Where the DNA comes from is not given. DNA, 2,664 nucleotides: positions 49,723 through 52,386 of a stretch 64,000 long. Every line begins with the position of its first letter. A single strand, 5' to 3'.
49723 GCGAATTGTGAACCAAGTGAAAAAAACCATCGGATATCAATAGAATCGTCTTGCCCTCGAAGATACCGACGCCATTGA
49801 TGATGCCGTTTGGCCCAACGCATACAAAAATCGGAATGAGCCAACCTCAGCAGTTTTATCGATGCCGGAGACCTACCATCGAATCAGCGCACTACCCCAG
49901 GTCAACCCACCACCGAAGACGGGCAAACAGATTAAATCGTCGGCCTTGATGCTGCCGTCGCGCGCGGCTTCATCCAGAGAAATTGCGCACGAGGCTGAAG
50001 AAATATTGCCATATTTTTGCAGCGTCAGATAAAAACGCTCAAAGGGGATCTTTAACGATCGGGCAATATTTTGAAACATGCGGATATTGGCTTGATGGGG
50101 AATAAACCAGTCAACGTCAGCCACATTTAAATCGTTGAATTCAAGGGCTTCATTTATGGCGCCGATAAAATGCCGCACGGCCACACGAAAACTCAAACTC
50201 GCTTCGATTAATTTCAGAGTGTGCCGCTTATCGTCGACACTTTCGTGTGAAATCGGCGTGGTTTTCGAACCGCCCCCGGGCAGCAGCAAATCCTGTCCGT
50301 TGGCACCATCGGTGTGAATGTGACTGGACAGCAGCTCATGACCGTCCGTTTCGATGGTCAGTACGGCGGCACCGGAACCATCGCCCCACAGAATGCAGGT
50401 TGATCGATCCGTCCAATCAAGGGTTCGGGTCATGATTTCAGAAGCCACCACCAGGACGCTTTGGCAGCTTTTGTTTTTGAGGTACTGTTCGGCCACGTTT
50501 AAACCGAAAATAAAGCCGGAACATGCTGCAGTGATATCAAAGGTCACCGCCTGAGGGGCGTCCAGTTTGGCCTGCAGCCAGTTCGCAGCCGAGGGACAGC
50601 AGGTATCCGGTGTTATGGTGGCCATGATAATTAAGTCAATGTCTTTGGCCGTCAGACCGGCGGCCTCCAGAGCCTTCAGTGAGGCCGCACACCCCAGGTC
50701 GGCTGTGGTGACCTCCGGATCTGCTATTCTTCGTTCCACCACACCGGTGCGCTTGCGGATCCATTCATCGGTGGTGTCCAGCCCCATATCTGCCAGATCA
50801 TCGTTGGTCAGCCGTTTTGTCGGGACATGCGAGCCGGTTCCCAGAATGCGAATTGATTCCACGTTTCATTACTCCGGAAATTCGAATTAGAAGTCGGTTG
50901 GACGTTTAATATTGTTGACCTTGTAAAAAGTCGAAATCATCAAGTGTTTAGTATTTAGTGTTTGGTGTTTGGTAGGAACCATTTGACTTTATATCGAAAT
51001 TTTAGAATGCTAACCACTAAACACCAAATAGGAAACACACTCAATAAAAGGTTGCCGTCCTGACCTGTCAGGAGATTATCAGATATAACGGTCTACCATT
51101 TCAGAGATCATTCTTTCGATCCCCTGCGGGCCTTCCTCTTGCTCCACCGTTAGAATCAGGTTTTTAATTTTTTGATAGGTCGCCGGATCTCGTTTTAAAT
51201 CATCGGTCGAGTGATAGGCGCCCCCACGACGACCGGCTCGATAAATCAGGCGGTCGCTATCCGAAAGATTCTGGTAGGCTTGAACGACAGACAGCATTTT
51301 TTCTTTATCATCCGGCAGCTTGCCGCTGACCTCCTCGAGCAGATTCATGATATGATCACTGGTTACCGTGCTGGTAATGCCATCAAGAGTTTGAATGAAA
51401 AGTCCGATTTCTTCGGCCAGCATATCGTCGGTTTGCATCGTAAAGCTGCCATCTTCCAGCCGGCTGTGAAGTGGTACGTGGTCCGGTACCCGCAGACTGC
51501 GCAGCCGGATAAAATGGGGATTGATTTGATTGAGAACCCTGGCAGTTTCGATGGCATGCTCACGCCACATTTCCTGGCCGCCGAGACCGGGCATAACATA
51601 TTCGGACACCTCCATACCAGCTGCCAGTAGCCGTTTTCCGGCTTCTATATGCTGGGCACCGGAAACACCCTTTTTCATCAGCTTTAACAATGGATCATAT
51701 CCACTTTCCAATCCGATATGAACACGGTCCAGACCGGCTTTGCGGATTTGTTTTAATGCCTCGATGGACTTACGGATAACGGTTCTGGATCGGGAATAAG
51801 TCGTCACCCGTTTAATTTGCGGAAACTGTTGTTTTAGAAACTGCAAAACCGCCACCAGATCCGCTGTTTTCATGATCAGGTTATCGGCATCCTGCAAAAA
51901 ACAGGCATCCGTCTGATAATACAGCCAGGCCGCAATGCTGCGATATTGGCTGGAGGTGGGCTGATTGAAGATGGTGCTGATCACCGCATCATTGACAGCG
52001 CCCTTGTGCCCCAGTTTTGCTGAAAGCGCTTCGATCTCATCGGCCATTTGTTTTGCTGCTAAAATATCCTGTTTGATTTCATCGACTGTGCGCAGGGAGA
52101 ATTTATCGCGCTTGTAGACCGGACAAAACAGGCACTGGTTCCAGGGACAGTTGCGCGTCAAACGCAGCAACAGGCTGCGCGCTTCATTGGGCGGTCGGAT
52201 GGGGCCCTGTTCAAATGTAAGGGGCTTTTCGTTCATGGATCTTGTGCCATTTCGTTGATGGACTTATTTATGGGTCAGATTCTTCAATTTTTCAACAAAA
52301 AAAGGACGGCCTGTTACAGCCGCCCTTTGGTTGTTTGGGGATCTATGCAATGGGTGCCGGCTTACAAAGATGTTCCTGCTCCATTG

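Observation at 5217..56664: Pervasive intergenic word-repeat hairpins: same architecture, different words at different loci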

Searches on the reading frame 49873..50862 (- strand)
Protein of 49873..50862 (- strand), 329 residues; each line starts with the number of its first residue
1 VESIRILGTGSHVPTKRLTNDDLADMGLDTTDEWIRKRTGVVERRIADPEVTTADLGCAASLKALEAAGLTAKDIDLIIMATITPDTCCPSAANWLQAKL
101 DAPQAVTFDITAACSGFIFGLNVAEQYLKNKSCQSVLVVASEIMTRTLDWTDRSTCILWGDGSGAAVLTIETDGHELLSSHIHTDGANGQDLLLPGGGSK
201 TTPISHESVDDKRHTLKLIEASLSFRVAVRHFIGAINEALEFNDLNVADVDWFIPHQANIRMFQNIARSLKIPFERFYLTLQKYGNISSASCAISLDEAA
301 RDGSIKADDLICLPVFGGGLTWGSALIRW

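Call 47: search_protein_families(library=pfam, proteins=[window:49873-50862:-])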
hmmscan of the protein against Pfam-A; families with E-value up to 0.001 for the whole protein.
window:49873-50862:- (329 aa): 3 families
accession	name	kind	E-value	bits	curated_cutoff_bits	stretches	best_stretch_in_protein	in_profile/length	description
PF08541.16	ACP_syn_III_C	-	4.9e-33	113.6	26.6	1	240-329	1-90/90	3-Oxoacyl-[acyl-carrier-protein (ACP)] synthase III C terminal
PF08545.16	ACP_syn_III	-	7.4e-27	93.5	24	1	108-186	1-80/80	3-Oxoacyl-[acyl-carrier-protein (ACP)] synthase III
PF00108.29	Thiolase_N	-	1.1e-05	25.5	26.4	1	38-147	8-118/260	Thiolase, N-terminal domain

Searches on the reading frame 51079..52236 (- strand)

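Call 47: search_protein_families(library=pfam, proteins=[window:51079-52236:-])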
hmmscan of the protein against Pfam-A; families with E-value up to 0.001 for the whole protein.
window:51079-52236:- (385 aa): 1 family
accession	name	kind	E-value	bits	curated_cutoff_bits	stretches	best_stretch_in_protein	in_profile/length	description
PF04055.27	Radical_SAM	-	1.2e-16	61.7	29.5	1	131-230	69-164/166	Radical SAM superfamily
